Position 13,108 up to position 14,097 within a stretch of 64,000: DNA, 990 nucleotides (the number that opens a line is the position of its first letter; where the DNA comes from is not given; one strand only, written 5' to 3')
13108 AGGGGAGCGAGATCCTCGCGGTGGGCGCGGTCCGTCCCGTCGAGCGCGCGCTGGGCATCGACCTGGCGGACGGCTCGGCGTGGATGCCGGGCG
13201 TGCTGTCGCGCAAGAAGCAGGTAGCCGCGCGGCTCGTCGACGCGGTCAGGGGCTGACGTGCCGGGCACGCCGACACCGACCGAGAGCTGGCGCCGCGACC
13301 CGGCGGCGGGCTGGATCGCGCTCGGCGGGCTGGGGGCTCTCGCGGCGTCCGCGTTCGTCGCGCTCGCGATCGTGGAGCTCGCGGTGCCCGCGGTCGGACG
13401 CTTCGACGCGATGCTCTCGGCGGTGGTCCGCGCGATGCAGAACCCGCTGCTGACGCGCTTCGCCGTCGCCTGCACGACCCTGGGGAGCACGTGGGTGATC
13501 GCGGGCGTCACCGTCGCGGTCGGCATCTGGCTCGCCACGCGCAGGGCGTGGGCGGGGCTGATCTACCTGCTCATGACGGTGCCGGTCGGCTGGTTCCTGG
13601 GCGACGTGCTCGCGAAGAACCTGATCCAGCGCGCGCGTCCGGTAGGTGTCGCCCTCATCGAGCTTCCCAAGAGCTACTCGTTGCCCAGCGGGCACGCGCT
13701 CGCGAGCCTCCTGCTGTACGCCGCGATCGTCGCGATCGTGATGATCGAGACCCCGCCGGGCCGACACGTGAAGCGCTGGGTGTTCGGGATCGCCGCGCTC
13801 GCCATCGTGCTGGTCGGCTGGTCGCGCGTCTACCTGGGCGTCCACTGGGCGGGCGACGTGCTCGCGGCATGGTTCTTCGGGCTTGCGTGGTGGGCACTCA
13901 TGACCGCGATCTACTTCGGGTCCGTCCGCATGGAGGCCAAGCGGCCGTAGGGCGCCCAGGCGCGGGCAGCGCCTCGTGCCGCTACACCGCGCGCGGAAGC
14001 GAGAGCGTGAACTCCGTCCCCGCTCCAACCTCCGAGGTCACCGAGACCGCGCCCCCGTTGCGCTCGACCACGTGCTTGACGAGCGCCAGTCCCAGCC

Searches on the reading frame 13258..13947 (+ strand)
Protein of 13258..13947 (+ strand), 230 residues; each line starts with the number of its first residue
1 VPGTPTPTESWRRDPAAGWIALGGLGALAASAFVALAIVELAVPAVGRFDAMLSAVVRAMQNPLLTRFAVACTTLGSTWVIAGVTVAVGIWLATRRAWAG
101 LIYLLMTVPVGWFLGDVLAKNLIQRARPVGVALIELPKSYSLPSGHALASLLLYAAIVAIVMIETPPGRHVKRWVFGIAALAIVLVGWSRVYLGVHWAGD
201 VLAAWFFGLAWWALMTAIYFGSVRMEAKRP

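Call 77: search_protein_families(library=pfam, proteins=[window:13258-13947:+], max_evalue=0.001)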
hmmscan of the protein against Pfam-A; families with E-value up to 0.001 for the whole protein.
window:13258-13947:+ (230 aa): 1 family
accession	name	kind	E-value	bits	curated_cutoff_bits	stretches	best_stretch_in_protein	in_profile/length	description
PF01569.27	PAP2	-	3.6e-15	56.3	27.2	1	103-220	5-126/130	PAP2 superfamily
